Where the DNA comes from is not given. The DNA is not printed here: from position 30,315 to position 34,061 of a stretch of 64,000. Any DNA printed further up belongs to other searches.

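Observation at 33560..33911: C-terminal PD-(D/E)xK-like (DUF3883-type) domain fused to the SNF2 helicase: candidate effector nuclease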

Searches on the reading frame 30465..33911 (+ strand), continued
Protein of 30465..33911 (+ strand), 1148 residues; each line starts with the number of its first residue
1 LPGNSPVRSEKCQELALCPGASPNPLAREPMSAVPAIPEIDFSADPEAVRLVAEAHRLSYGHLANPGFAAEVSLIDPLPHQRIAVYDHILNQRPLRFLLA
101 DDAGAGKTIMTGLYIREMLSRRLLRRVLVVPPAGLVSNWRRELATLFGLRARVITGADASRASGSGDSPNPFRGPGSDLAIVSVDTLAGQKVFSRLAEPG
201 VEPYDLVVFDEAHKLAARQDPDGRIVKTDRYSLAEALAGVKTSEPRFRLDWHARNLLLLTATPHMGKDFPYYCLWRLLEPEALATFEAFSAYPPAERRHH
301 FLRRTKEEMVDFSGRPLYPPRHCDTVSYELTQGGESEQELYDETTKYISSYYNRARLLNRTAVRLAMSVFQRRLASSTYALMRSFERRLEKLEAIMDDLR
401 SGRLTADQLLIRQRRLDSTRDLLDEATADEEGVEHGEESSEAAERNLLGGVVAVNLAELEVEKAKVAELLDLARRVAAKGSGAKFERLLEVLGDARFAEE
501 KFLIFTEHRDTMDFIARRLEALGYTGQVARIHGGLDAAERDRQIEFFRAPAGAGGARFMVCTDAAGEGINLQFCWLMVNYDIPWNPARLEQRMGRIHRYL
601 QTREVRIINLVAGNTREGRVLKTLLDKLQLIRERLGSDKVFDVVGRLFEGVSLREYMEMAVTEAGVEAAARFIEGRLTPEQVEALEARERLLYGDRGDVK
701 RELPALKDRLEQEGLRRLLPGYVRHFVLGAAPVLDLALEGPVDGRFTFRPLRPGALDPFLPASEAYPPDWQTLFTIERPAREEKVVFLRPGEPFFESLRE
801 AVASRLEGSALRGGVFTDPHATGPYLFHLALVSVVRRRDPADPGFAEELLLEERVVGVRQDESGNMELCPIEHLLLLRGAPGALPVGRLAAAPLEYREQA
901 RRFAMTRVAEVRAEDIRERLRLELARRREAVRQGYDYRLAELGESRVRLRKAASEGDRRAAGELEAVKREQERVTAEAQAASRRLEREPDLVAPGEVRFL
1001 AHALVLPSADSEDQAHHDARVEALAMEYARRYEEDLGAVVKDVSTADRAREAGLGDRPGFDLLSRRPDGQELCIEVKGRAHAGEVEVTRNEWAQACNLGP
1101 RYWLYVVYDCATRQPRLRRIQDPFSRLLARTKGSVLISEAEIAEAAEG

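Call 38: find_related_loci(query=window:30555-33908:+, collection=genome_contigs, flank=10000)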
Query window:30555-33908:+ (1118 aa) in genome_contigs; peptide patterns used: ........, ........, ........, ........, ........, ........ (x = any residue, [..] = any of these).
600 stretches matched a pattern (row limit reached: there are more); 437 encode a relative of the query (tblastn E <= 1e-3); the best 80 are kept; 80 distinct loci.
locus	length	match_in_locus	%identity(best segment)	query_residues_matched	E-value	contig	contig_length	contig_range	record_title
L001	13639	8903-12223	62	6-1117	0e+0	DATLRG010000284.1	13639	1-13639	MAG TPA_asm: Chloroflexota bacterium isolate SMAG_U13898 k141_769264, whole genome shotgun sequence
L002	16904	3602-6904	60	10-1118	0e+0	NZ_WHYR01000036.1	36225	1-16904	Desulfofundulus thermobenzoicus strain DSM 14055 NODE_36_length_36225_cov_69.5, whole genome shotgun sequence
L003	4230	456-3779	59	4-1117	0e+0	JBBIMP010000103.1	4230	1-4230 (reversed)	MAG: Acidobacteriota bacterium isolate RSS170216_bin_235 NODE_16883_length_4230_cov_13.607186, whole genome shotgun sequ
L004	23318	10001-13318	59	5-1117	0e+0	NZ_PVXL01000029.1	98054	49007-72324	Neomoorella stamsii strain DSM 26217 MOST_contig000029, whole genome shotgun sequence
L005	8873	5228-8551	58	5-1118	0e+0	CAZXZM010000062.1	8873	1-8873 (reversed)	MAG TPA_asm: uncultured Pseudomonadota bacterium isolate SRP308112_co1_355 genome assembly, contig: NODE_15159_length_88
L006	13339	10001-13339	58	11-1113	0e+0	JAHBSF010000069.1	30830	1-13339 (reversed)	MAG: Acidobacteria bacterium isolate ACE_ACI1 ACI1_69, whole genome shotgun sequence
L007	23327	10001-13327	58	8-1117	0e+0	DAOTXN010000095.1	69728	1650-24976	MAG TPA_asm: Anaerolineae bacterium isolate H21_255 k133_2884576, whole genome shotgun sequence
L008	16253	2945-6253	56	11-1118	0e+0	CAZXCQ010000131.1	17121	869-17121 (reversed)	MAG TPA_asm: uncultured Desulfobacteraceae bacterium isolate SRP323688_co1_244 genome assembly, contig: NODE_5401_length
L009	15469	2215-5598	57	4-1117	0e+0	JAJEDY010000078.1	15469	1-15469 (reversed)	MAG: Candidatus Latescibacterota bacterium isolate p16x33bins.50 k141_1077492, whole genome shotgun sequence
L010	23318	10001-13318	56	8-1118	0e+0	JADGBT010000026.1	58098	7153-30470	MAG: Magnetococcales bacterium isolate nW5bin1 nW5_bin1_NODE_26_length_58098_cov_46.380190, whole genome shotgun sequenc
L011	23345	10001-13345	58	10-1117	0e+0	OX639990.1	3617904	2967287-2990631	MAG: uncultured Candidatus Entotheonella sp. isolate 26b0520c-cf9d-432e-a440-87a3e388b1d5 genome assembly, chromosome: 1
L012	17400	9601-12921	57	6-1117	0e+0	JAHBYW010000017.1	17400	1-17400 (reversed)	MAG: Rhizobiaceae bacterium isolate ACE_PRO29 PRO29_17, whole genome shotgun sequence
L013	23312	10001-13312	57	10-1117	0e+0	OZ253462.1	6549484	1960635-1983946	MAG: Candidatus Latescibacterota bacterium isolate 85c596c4-e601-42f5-bc00-22a25924bb3e genome assembly, chromosome: 1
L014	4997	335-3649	58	8-1117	0e+0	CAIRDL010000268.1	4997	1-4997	MAG: uncultured Oscillochloris sp. isolate Ja1-D5_bin-794 genome assembly, contig: bin-794:0268/1196, whole genome shotg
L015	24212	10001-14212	58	10-1117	0e+0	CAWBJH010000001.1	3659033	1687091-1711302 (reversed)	MAG: uncultured delta proteobacterium isolate MFD03323.bin.1.18 genome assembly, contig: contig_33361, whole genome shot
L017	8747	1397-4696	56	11-1118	0e+0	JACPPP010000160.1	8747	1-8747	MAG: Armatimonadetes bacterium isolate NC_groundwater_630_Ag_B-0.1um_56_30 B_1_S1_Biohub_coassembly_k141_2452121, whole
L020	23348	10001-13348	57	8-1118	0e+0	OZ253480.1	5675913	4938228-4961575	MAG: uncultured Candidatus Binatia bacterium isolate 01c1d691-c9b9-4499-9944-1e5a173e9d55 genome assembly, chromosome: 1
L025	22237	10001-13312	58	10-1118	0e+0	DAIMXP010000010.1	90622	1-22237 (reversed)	MAG TPA_asm: Chloroflexota bacterium isolate CTOTU41425 NODE_130_length_90622_cov_19.002451, whole genome shotgun sequen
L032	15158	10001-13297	56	11-1118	0e+0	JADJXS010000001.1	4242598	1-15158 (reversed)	MAG: Phycisphaerales bacterium isolate Kalu_18-Q3-R12-55_MAXAC.193 tig00000220-10-42251120, whole genome shotgun sequenc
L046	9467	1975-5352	55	1-1118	0e+0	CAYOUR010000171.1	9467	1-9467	MAG TPA_asm: uncultured Lentisphaeraceae bacterium isolate SRP192927_co3_863 genome assembly, contig: NODE_18847_length_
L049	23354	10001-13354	57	10-1118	0e+0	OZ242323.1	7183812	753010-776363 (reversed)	MAG: Vicinamibacterales bacterium isolate 8c3855b2-ceca-4187-9ff2-440907630a03 genome assembly, chromosome: 1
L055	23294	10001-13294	56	11-1118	0e+0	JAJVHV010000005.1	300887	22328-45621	MAG: Phycisphaerae bacterium isolate Bin_15R c_000000000156, whole genome shotgun sequence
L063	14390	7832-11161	57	6-1118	0e+0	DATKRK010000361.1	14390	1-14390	MAG TPA_asm: Pirellulales bacterium isolate SMAG_U14026 k141_1115843, whole genome shotgun sequence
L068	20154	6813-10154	54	9-1118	0e+0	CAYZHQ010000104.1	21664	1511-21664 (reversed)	MAG TPA_asm: uncultured Pirellulaceae bacterium isolate binchicken_co13_449 genome assembly, contig: NODE_3261_length_21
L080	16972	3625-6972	51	6-1118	0e+0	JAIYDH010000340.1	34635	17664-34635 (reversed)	MAG: Rubrivivax sp. isolate H1_MAG_00028 pond_H1_MAG_00028_000000000179, whole genome shotgun sequence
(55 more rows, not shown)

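Call 51: find_encoding_contigs(protein=P0121, flank=6000, max_places=4)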
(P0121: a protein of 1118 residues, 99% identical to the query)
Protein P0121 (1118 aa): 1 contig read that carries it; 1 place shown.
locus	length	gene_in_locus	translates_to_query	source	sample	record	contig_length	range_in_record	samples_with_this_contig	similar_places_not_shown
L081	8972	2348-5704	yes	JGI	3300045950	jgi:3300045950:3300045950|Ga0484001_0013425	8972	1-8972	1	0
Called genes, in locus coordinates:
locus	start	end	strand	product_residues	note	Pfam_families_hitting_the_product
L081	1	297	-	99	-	?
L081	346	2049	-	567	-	PF07969:Amidohydro_3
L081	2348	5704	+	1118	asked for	PF00176:SNF2-rel_dom (weak), PF04851:ResIII (weak), PF00271:Helicase_C, PF13020:NOV_C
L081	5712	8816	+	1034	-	PF06634:DUF1156, PF01555:N6_N4_Mtase (faint)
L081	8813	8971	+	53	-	?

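Call 52: find_encoding_contigs(protein=P0123, flank=10000, max_places=3)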
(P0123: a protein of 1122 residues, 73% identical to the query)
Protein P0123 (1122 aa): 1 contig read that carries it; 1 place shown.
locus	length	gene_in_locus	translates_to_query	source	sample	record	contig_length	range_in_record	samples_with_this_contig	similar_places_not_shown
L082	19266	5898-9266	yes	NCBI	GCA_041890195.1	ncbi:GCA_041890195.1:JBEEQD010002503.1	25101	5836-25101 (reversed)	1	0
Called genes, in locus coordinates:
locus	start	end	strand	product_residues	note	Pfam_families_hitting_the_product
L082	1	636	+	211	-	?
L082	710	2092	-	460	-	PF00324:AA_permease, PF13520:AA_permease_2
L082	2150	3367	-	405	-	PF00795:CN_hydrolase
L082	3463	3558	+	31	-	-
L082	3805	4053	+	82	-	PF01402:RHH_1 (faint)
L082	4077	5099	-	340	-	-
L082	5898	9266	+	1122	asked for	PF00176:SNF2-rel_dom (weak), PF00270:DEAD (faint), PF04851:ResIII (weak), PF00271:Helicase_C, PF13020:NOV_C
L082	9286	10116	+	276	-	PF06634:DUF1156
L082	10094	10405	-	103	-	-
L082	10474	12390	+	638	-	-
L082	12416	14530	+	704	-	PF04465:DUF499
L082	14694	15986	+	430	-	PF00675:Peptidase_M16, PF05193:Peptidase_M16_C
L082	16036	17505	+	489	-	PF14907:NTP_transf_5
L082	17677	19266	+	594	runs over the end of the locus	PF01436:NHL (faint), PF13360:PQQ_2 (faint)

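Call 64: search_solved_structures(query=A2, max_evalue=0.001)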
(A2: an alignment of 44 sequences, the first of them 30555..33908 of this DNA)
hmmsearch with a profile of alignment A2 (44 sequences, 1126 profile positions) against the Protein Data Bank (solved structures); distinct sequences matched with E-value up to 0.001: 173 (the best 60 are shown).
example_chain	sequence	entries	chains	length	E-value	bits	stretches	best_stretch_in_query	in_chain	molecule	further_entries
8so8_A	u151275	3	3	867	2.9e-31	111.2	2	502-581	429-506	RNA polymerase-associated protein RapA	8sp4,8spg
6bog_A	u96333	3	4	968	4.3e-31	110.6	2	502-581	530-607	RNA polymerase-associated protein RapA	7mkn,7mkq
7m8e_F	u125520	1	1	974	4.4e-31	110.6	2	502-581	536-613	RNA polymerase-associated protein RapA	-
4s20_K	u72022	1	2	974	4.9e-31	110.4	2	502-581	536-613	RNA polymerase-associated protein RapA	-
8t0l_F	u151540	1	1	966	1e-29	106.1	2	502-580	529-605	RNA polymerase-associated protein RapA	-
7ux9_P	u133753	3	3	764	7.3e-18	66.8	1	455-605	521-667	ATP-dependent DNA helicase DDM1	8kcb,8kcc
8wh5_K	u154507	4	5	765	7.4e-18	66.8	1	455-605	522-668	ATP-dependent DNA helicase DDM1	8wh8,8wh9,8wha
8j90_K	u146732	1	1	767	7.4e-18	66.8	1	455-605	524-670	ATP-dependent DNA helicase DDM1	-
8skz_A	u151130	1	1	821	1e-17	66.3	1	455-605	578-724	ATP-dependent DNA helicase DDM1,Lymphoid-specific helicase chimera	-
6fhs_G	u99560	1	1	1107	1.2e-16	62.8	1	447-612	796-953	Ino80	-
8oo7_G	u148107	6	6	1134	1.4e-16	62.6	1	447-612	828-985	Chromatin-remodeling ATPase Ino80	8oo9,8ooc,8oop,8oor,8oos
8atf_G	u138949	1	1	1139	1.4e-16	62.6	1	447-612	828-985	Ino80 ATPase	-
7xyf_K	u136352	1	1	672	2.5e-16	61.7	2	456-596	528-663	ATP-dependent helicase fft3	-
7xyg_K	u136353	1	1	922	5.9e-16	60.5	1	456-597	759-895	ATP-dependent helicase fft3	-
6pwf_K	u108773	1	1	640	2.2e-15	58.6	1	461-605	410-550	chromatin remodeling factor ISWI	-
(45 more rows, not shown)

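Call 65: predict_structure(alignment_id=A2)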
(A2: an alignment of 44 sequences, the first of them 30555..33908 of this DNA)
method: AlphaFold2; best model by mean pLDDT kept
length: 1118 residues; sequences in the alignment: 44
mean_pLDDT: 78.1   pTM: 0.73
mean pLDDT of the five models: 78.1, 72.0, 71.7, 70.9, 68.2
residues with pLDDT >= 90: 145; 70-90: 731; 50-70: 214; < 50: 28
segments of 3 or more residues with pLDDT < 50: 1-5, 32-43, 133-137
pLDDT, mean of each block of 10 residues (from residue 1): 54 91 81 45 62 74 67 65 77 85 76 75 79 56 83 85 87 89 70 69 88 82 84 55 77 71 69 68 76 84 83 80 57 62 70 84 85 79 67 59 66 70 73 87 85 84 82 83 88 88 72 81 86 63 72 72 62 77 81 85 79 70 60 75 82 77 62 77 53 81 92 86 89 80 81 78 83 90 90 91 90 79 87 87 84 80 89 92 91 85 80 83 78 82 85 89 92 89 75 79 73 81 82 85 89 82 83 87 76 77 75 78
secondary structure, 60 per line:
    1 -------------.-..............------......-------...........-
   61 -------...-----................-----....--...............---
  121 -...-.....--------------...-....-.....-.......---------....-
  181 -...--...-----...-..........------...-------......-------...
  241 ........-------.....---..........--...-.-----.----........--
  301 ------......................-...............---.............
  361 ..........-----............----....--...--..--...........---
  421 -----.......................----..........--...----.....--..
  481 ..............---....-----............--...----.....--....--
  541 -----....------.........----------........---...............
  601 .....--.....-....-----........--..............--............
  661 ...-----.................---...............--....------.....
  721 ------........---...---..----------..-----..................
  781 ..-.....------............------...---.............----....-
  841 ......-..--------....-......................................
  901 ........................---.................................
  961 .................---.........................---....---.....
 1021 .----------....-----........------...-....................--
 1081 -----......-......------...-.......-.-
elements in order (helices of 4 or more, strands of 3 or more residues): H16-29 H36-41 H49-59 E68-70 H76-91 E97-100 H103-117 E122-124 H126-130 E149-152 H154-158 H160-166 E176-179 E187-189 E195-197 H199-208 E225-230 H238-248 H256-260 H264-270 E271-273 E291-298 H307-328 H330-344 H348-370 H376-387 H392-395 H409-417 H426-448 H453-462 E472-476 H479-494 E498-501 H507-518 E528-532 H535-538 E546-549 H556-564 E575-582 H586-605 H608-612 H614-617 H623-630 H633-646 H649-663 H669-685 H689-703 E706-709 E716-720 H727-734 H763-782 E784-788 E795-806 E819-831 E836-839 H841-846 H858-861 H863-924 H928-961 E962-977 H981-1005 E1009-1012 H1016-1021 E1032-1035 E1041-1048 E1055-1057 H1059-1071 E1072-1078 E1086-1091 H1093-1098 E1105-1107 H1109-1115

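Call 69: search_protein_families(library=ncbifam, proteins=[window:30555-33911:+], max_evalue=0.001)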
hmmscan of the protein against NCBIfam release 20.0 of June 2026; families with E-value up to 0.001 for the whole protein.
window:30555-33911:+ (1118 aa): 18 families
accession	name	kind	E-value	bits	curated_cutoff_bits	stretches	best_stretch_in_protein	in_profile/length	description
NF038317.1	DISARM_DrmD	equivalog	2.5e-95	320.8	610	1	66-640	126-683/1021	DISARM system SNF2-like helicase DrmD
NF038318.1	DISARM_DrmD_b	equivalog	8.6e-43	146.6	950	2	289-611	252-574/868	DISARM system SNF2-like helicase DrmD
NF041062.1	DpdE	equivalog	4.7e-42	144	500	2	368-581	451-654/1048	protein DpdE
NF042964.1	phospholipD_antiphage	equivalog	1.6e-40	139.2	1100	2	407-607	635-828/895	phospholipase D-like domain-containing anti-phage protein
NF003426.0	PRK04914.1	equivalog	5e-38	130.9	576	2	45-261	152-344/959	RNA polymerase-associated protein RapA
NF058637.1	helic_SCO1167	equivalog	1e-21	76.8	1200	2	449-607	759-912/932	SCO1167/SCO6262 family helicase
NF053675.1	pilus_reg_Snf2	equivalog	1e-18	66.9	1100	2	449-605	857-1008/1029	pilus expression-regulating Snf2 family helicase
NF041790.1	anti-phage_ZorD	equivalog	5.2e-10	37.9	1500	1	453-576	905-1031/1035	type I Zorya anti-phage system protein ZorD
NF002340.1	PRK01297.1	equivalog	1e-08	34.4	564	1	425-568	208-342/372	ATP-dependent RNA helicase RhlB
NF053631.1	RNA_helic_CshA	equivalog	1.7e-07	30.5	646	1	453-568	223-330/434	degradosome RNA helicase CshA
NF010337.0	PRK13766.1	equivalog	2e-07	29.6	610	1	453-589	348-485/781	Hef nuclease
NF008744.0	PRK11776.1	equivalog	2.2e-07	29.8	524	1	442-568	217-335/460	ATP-dependent RNA helicase DbpA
NF053711.1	RNA_heli_RhlE1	exception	2e-06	26.8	750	1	455-582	232-349/434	RNA helicase RhlE1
NF007882.0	PRK10590.1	equivalog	9.8e-06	24.8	743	1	453-575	231-345/456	ATP-dependent RNA helicase RhlE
NF008394.0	PRK11192.1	equivalog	2.3e-05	23.4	507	1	415-568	200-340/441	ATP-dependent RNA helicase SrmB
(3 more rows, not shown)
